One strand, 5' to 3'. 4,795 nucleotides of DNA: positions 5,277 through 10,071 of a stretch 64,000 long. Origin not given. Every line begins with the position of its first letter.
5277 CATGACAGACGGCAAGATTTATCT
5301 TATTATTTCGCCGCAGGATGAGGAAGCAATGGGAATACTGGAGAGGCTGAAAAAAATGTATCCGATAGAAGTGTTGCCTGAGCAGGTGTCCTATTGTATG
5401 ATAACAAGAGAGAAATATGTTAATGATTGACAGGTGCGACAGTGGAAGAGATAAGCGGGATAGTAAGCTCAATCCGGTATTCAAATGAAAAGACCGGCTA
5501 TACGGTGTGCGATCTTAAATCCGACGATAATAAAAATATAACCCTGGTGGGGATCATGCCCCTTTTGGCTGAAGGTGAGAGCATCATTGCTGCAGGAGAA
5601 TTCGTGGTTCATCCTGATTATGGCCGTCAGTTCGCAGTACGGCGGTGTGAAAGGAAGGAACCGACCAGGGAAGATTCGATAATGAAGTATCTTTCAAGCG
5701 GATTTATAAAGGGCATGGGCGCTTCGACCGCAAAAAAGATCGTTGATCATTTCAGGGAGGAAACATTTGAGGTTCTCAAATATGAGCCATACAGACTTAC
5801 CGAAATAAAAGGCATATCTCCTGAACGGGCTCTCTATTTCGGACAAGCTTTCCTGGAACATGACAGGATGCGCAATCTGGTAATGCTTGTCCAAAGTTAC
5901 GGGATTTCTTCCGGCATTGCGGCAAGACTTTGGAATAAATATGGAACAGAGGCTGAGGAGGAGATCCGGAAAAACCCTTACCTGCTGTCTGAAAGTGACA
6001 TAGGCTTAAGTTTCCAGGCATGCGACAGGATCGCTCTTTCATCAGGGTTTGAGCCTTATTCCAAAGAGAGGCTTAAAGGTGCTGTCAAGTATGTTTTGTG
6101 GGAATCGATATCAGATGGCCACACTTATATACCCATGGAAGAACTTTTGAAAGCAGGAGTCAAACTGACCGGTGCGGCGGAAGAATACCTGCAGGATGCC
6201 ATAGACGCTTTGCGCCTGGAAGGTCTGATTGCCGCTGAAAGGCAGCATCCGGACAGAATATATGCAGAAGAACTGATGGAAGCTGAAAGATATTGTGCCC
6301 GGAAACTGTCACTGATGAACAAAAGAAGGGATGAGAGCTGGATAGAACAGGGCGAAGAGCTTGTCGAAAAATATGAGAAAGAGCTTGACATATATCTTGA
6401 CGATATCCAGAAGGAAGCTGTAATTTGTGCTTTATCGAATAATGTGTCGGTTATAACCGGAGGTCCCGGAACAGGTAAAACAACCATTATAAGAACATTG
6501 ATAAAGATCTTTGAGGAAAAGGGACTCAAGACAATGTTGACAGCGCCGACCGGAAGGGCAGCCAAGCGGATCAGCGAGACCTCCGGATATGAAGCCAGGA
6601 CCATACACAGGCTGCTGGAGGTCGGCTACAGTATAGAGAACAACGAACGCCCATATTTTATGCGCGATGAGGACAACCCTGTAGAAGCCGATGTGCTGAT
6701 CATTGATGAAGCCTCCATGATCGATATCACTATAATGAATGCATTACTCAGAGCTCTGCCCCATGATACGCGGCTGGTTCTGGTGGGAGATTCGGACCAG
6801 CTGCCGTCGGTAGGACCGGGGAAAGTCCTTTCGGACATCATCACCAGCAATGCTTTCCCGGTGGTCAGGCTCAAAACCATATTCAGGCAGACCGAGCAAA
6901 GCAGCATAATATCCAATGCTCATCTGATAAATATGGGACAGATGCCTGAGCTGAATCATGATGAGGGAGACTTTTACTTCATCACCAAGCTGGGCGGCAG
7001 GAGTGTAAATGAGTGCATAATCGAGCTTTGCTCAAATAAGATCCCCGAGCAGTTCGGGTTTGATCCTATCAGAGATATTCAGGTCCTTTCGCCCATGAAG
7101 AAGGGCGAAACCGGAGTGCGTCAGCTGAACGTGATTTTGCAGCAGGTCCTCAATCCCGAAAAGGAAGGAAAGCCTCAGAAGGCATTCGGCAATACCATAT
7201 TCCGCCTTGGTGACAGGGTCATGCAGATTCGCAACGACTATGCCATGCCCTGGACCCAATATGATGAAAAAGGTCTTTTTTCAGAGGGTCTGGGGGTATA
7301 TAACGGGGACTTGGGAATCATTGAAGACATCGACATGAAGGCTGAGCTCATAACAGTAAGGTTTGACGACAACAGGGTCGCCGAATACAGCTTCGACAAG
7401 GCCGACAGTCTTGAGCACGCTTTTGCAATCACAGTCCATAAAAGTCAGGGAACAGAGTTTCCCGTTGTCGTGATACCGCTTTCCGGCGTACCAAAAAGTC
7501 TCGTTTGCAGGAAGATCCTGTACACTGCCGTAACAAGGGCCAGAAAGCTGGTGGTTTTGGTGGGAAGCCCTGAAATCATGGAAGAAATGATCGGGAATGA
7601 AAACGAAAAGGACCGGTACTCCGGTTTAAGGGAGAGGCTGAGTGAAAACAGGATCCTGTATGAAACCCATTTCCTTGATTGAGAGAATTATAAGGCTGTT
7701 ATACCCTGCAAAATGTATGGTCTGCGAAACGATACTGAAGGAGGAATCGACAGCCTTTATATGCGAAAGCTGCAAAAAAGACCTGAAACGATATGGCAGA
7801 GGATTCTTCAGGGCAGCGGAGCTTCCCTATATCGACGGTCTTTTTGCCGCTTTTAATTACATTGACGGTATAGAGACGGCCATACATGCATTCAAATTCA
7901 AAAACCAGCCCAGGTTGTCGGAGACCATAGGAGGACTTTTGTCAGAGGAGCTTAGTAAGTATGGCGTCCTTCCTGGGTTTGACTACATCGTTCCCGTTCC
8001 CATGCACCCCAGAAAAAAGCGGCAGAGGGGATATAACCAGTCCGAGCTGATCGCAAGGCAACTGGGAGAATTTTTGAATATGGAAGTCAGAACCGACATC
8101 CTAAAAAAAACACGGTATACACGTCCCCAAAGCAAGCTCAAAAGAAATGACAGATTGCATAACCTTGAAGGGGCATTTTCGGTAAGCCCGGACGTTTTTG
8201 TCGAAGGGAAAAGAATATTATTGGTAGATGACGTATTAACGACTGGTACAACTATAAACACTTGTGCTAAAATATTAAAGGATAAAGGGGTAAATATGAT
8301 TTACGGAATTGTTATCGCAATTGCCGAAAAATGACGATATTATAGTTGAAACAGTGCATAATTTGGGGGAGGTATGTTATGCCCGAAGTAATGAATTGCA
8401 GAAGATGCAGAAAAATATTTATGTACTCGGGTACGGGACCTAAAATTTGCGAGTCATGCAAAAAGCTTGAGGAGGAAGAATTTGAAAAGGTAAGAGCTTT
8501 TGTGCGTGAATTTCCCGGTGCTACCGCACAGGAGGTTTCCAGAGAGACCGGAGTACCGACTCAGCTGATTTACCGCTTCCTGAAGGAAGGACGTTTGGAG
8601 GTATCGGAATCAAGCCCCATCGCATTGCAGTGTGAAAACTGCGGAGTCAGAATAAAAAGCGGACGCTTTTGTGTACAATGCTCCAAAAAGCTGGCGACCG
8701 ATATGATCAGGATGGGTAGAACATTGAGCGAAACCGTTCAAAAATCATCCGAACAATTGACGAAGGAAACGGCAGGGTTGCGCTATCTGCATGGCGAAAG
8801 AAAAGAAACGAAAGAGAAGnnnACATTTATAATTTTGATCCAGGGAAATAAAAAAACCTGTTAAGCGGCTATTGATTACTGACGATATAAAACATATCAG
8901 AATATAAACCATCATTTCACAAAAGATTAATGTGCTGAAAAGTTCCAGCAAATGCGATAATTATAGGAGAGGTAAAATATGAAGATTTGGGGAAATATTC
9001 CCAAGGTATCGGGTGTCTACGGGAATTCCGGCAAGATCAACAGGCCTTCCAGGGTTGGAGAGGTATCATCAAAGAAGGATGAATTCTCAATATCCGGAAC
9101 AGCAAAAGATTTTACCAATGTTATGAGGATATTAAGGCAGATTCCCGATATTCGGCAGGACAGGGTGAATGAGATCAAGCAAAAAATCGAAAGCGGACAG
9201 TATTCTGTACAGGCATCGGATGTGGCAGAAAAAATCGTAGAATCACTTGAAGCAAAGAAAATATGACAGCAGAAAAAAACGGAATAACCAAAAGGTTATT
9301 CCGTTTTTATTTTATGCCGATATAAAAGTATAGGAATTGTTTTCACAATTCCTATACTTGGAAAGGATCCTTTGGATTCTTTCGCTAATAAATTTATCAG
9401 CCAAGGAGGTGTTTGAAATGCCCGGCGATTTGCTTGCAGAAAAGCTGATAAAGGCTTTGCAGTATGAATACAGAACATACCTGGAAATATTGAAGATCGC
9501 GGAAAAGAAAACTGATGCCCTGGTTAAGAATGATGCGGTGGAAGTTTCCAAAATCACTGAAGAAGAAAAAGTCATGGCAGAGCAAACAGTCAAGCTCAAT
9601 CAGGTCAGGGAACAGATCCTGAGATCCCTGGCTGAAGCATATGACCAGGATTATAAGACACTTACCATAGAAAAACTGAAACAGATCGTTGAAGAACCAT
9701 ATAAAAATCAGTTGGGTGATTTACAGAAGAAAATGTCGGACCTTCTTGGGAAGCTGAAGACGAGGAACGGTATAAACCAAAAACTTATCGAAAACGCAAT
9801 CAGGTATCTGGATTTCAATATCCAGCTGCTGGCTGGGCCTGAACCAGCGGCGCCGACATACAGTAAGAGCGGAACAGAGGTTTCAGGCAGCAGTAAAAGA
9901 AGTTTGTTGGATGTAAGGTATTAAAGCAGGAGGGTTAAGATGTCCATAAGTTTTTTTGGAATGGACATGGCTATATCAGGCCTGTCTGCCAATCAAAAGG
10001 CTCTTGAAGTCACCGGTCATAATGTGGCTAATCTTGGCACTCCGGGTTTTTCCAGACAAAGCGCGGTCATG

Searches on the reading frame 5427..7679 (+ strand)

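Call 18: search_protein_families(library=pfam, proteins=[window:5427-7679:+], max_evalue=0.001)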
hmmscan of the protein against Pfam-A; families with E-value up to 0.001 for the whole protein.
window:5427-7679:+ (751 aa): 16 families
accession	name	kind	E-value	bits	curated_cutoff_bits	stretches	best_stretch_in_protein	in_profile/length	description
PF13245.12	AAA_19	-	8.5e-43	146.2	25.1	1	328-464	1-134/134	AAA domain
PF13604.12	AAA_30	-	1.5e-42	146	27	1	324-507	2-174/191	AAA domain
PF14490.11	HHH_RecD2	-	2.7e-32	111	27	2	144-234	1-92/92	ATP-dependent RecD2 DNA helicase HHH domain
PF23139.1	OB_YrrC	-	4e-22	78.4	27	1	7-79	2-76/76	ATP-dependent DNA helicase YrrC, OB-fold domain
PF18335.7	SH3_13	-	2.2e-21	75.9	41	1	567-646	1-65/65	ATP-dependent RecD-like DNA helicase SH3 domain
PF13538.12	UvrD_C_2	-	1.8e-15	57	27.4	1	664-712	1-52/52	UvrD-like helicase C-terminal domain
PF01443.25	Viral_helicase1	-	6.2e-14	52.8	21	2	342-462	2-100/228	Viral superfamily 1 RNA helicase core domain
PF13086.12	AAA_11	-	1.3e-11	45.2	27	2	324-377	2-63/257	AAA domain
PF05127.21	NAT10_TcmA_helicase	-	6.7e-08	33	22.7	1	342-444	1-113/176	RNA cytidine acetyltransferase NAT10/TcmA, helicase domain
PF05970.20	PIF1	-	2e-07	31.3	25.9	1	337-444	21-126/223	PIF1-like helicase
PF13401.12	AAA_22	-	1e-06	29.5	27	1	339-456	6-124/130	AAA domain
PF20720.3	nSTAND3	-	1e-05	25.7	27.2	1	330-368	9-47/155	Novel STAND NTPase 3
PF09848.15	SLFN-g3_helicase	-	7.2e-05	22.7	24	1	339-430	2-89/354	Schlafen group 3, DNA/RNA helicase domain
PF07728.20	AAA_5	-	0.00031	21.2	22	0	342-454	3-100/139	AAA domain (dynein-related subfamily)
PF13521.12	AAA_28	-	0.0008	20.1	27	0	342-362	3-23/164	AAA domain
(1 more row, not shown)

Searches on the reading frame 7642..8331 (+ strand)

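Call 18: search_protein_families(library=pfam, proteins=[window:7642-8331:+], max_evalue=0.001)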
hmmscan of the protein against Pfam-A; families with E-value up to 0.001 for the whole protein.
window:7642-8331:+ (230 aa): 2 families
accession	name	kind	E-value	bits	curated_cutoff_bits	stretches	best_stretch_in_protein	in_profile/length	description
PF00156.33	Pribosyltran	-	2.7e-09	37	26.3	1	136-220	46-118/158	Phosphoribosyl transferase domain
PF18912.6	DZR_2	-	2e-06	28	27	1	16-50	1-33/56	Double zinc ribbon domain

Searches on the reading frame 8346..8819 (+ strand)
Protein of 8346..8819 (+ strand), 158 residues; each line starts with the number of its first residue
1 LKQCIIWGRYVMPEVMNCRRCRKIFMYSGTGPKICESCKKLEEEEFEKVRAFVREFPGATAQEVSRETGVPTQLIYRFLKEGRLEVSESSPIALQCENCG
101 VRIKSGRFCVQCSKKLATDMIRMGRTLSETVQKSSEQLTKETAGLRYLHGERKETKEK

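Call 18: search_protein_families(library=pfam, proteins=[window:8346-8819:+], max_evalue=0.001)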
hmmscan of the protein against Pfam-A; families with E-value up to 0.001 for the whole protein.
window:8346-8819:+ (158 aa): 1 family
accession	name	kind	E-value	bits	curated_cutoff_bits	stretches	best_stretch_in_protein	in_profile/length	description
PF01155.25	HypA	-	0.00055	20.4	28.9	0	80-115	58-95/112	Hydrogenase/urease nickel incorporation, metallochaperone, hypA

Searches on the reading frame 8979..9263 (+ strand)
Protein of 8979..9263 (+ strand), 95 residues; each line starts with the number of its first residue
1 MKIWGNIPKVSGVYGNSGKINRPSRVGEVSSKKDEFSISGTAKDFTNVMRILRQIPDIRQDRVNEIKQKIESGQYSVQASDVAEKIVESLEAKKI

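Call 18: search_protein_families(library=pfam, proteins=[window:8979-9263:+], max_evalue=0.001)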
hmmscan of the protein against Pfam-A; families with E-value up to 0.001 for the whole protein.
window:8979-9263:+ (95 aa): 1 family
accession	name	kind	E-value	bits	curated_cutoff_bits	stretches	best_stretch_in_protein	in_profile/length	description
PF04316.19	FlgM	-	1.7e-18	67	25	1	34-88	1-55/55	Anti-sigma-28 factor, FlgM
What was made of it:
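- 8979..9266 (+): flgM (anti-sigma-28 factor), upstream neighbour. Pfam FlgM, E = 1.7e-18 (call 18).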

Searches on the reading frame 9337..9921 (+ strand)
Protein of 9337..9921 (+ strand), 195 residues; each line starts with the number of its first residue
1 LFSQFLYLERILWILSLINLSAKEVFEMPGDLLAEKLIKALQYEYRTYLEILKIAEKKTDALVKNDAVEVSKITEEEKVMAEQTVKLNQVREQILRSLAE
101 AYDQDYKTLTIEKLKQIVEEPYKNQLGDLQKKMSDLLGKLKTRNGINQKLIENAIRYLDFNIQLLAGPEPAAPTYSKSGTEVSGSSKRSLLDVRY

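Call 18: search_protein_families(library=pfam, proteins=[window:9337-9921:+], max_evalue=0.001)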
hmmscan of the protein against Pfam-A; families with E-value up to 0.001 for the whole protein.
window:9337-9921:+ (195 aa): 1 family
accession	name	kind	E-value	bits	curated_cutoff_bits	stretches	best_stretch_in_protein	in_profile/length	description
PF05130.17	FlgN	-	5.4e-19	69.5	30.5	1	33-181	2-145/147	FlgN protein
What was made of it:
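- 9337..9924 (+): flgN (export chaperone of FlgK/FlgL). Gene calls on identical contigs give 168 aa, which implies a start near 9418. Pfam FlgN, E = 5.4e-19 (call 18).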
